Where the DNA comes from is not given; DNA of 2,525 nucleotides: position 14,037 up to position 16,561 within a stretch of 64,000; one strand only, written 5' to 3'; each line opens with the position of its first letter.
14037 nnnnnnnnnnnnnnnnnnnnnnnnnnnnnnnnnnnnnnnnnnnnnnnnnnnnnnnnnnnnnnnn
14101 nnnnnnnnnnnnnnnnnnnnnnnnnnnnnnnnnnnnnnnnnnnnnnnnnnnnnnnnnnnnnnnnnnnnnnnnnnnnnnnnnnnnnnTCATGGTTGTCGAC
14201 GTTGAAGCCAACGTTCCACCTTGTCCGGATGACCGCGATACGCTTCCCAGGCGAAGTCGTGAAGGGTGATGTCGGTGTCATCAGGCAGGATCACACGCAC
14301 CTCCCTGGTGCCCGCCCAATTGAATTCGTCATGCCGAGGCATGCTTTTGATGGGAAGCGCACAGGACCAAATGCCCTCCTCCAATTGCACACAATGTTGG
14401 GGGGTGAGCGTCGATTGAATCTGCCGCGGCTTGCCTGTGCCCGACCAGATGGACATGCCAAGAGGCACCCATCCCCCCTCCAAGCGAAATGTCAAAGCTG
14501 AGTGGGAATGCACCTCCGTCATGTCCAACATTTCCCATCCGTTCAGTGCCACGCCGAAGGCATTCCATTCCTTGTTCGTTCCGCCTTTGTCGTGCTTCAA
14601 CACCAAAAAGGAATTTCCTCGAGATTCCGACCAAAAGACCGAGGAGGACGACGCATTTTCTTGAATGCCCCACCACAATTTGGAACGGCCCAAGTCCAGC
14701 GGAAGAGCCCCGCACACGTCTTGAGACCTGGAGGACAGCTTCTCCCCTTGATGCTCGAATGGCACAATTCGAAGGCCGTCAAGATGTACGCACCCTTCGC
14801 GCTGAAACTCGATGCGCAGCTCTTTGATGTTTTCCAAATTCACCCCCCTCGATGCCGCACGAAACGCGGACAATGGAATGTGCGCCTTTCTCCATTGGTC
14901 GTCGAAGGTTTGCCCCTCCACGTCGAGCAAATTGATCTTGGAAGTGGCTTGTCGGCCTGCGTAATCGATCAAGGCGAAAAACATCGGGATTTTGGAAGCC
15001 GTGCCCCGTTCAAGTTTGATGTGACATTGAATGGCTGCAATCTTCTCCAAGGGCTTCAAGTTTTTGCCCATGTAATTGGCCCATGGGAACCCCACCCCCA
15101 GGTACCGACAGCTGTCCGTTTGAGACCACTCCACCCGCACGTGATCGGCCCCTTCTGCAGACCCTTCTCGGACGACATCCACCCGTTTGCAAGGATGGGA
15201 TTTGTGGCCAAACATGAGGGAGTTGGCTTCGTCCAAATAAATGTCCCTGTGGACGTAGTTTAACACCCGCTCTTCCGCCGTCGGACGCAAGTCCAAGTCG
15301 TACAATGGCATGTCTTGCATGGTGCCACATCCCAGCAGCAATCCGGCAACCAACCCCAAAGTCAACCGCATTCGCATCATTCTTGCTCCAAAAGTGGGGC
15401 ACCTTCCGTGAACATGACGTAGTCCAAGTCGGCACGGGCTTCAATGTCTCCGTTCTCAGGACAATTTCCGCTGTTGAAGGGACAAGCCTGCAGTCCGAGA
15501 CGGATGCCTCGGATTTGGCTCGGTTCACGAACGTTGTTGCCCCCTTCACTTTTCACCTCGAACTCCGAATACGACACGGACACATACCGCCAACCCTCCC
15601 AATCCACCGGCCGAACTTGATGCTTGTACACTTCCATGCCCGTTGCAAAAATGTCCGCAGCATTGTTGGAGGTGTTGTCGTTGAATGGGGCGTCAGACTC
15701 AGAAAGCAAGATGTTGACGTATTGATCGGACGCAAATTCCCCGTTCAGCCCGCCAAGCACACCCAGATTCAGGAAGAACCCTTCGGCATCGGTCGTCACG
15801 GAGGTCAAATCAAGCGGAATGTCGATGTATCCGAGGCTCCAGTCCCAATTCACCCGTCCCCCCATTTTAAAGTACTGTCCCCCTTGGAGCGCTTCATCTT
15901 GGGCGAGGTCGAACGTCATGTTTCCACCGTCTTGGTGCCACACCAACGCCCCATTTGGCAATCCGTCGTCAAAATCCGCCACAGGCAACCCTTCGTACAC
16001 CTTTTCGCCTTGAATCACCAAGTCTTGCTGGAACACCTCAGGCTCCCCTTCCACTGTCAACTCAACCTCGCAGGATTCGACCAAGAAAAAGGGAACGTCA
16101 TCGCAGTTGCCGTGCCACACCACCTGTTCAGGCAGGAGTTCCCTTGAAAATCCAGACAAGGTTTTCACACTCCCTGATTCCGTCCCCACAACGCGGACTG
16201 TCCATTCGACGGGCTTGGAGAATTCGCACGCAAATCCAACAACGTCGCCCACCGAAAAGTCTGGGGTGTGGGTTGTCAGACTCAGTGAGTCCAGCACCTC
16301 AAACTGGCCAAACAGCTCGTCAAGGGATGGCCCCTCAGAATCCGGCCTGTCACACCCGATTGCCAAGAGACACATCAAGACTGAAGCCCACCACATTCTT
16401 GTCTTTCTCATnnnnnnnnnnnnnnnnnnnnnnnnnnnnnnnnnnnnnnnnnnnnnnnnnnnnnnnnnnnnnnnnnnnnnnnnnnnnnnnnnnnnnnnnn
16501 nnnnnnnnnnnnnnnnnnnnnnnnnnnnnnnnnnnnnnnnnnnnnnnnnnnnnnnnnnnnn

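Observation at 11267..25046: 13.8-kb sulfatase/glycosidase operon with no SusC/SusD pair and no regulator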

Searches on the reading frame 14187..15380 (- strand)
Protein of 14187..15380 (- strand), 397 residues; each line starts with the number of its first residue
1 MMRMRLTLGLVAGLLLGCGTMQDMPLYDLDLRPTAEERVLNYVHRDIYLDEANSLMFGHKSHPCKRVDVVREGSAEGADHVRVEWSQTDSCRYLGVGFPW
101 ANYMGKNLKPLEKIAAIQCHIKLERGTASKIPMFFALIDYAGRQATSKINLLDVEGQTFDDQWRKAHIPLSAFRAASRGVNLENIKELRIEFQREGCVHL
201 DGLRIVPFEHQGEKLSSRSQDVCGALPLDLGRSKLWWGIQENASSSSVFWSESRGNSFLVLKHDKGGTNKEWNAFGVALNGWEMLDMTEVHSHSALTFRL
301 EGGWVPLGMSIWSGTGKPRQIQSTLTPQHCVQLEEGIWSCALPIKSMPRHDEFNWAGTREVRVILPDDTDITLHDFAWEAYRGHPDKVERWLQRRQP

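Call 4: search_protein_families(library=pfam, proteins=[window:14187-15380:-], max_evalue=0.1)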
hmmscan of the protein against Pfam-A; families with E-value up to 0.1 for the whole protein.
window:14187-15380:- (397 aa): 1 family
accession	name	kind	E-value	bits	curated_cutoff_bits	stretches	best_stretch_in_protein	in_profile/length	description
PF21582.3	CBM30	-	1.6e-05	25.4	27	1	76-193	37-154/170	Carbohydrate binding domain 30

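Call 7: search_protein_families(library=ncbifam, proteins=[window:14187-15380:-], max_evalue=0.1)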
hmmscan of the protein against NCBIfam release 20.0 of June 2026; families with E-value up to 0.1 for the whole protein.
window:14187-15380:- (397 aa): 0 families

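Call 56: search_solved_structures(query=A4, max_evalue=10)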
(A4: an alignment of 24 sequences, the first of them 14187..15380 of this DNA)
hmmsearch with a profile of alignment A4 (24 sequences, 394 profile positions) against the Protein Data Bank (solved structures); distinct sequences matched with E-value up to 10: 6.
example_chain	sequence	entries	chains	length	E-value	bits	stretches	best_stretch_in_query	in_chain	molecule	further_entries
2c24_A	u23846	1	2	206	0.26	13.3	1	258-350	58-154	ENDOGLUCANASE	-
1wmx_A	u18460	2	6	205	0.26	13.3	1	258-349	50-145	COG3291: FOG: PKD repeat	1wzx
1ai4_A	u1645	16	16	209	0.6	12.1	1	257-309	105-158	PENICILLIN AMIDOHYDROLASE | PENICILLIN ACYLASE | PENICILLIN G ACYLASE ALPHA SUBUNIT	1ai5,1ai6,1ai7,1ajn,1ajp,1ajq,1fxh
1jx9_A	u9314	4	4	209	0.61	12.1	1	257-309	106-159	penicillin G acylase alpha subunit | Penicillin Acylase alpha subunit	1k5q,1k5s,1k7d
1v0a_A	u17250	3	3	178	0.75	11.8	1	157-207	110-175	ENDOGLUCANASE H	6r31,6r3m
1e3a_A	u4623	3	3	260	0.9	11.5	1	257-309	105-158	PENICILLIN AMIDASE ALPHA SUBUNIT | PENICILLIN G ACYLASE ALPHA SUBUNIT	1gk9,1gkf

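Call 58: search_protein_families(library=pfam, alignment_id=A4, max_evalue=1)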
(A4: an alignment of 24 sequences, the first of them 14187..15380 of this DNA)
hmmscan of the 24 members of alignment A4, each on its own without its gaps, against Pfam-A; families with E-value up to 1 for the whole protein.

A. member 1, window:14187-15380:- (397 aa): 2 families
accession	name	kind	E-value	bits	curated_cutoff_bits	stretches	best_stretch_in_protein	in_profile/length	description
PF21582.3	CBM30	-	1.6e-05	25.4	27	1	76-193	37-154/170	Carbohydrate binding domain 30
PF18274.6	V_ATPase_prox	-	0.2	12.1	27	1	186-205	14-33/52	Vacuolar ATPase Subunit I N-terminal proximal lobe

B. families by the number of members that match (of 24 scanned): 12 families
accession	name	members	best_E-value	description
PF21582.3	CBM30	24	5.6e-15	Carbohydrate binding domain 30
PF18559.7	Exop_C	20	1.7e-07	Galactose-binding domain-like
PF18329.7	SGBP_B_XBD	6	0.0011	Surface glycan-binding protein B xyloglucan binding domain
PF17311.7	DUF5358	3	0.023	Family of unknown function (DUF5358)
PF16775.10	ZoocinA_TRD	1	0.01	Target recognition domain of lytic exoenzyme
PF14176.11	YxiJ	1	0.025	YxiJ-like protein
PF17999.7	PulA_N1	1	0.063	Pullulanase N1-terminal domain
PF08547.18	CIA30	1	0.16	Complex I intermediate-associated protein 30 (CIA30)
PF18274.6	V_ATPase_prox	1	0.2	Vacuolar ATPase Subunit I N-terminal proximal lobe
PF03142.21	Chitin_synth_2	1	0.24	Chitin synthase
PF08139.17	LPAM_1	1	0.24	Prokaryotic membrane lipoprotein lipid attachment site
PF06165.18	GH94_b-supersand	1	0.3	Glycosyl hydrolase 94, supersandwich domain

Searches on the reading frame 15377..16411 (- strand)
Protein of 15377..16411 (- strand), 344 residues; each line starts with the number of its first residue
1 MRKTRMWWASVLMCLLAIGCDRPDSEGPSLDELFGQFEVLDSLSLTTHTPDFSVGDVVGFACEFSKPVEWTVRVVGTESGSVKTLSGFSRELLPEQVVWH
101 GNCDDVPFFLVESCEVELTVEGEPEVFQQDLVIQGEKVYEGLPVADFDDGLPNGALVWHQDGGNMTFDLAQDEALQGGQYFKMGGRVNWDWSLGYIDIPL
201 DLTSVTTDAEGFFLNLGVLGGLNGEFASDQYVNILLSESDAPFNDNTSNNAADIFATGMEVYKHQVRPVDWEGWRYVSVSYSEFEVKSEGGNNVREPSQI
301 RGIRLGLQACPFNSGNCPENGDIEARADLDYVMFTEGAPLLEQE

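Call 4: search_protein_families(library=pfam, proteins=[window:15377-16411:-], max_evalue=0.1)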
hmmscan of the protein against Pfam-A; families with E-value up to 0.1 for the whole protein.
window:15377-16411:- (344 aa): 1 family
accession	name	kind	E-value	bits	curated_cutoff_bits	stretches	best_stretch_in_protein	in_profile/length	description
PF18329.7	SGBP_B_XBD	-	0.05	14.2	26.4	0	144-192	8-53/186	Surface glycan-binding protein B xyloglucan binding domain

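Call 7: search_protein_families(library=ncbifam, proteins=[window:15377-16411:-], max_evalue=0.1)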
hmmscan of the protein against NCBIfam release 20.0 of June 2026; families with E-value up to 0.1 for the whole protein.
window:15377-16411:- (344 aa): 0 families

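Call 55: search_solved_structures(query=A3, max_evalue=10)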
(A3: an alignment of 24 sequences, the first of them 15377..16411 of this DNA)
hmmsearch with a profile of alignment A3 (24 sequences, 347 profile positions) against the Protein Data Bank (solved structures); distinct sequences matched with E-value up to 10: 0.

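Call 57: search_protein_families(library=pfam, alignment_id=A3, max_evalue=1)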
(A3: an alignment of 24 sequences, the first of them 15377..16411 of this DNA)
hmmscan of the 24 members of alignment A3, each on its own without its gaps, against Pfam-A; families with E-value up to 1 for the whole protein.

A. member 1, window:15377-16411:- (344 aa): 1 family
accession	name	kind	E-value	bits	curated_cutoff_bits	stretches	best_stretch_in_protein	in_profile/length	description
PF18329.7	SGBP_B_XBD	-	0.05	14.2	26.4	0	144-192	8-53/186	Surface glycan-binding protein B xyloglucan binding domain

B. families by the number of members that match (of 24 scanned): 8 families
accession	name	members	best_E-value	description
PF18329.7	SGBP_B_XBD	2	0.026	Surface glycan-binding protein B xyloglucan binding domain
PF15734.10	MIIP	2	0.19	Migration and invasion-inhibitory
PF14796.11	AP3B1_C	1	0.012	Clathrin-adaptor complex-3 beta-1 subunit C-terminal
PF09092.17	Lyase_N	1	0.11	Lyase, N terminal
PF02718.19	Herpes_UL31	1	0.16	Herpesvirus UL31-like protein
PF00076.28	RRM_1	1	0.18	RNA recognition motif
PF01390.26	SEA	1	0.2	SEA domain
PF13790.11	SR1P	1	0.37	SR1 protein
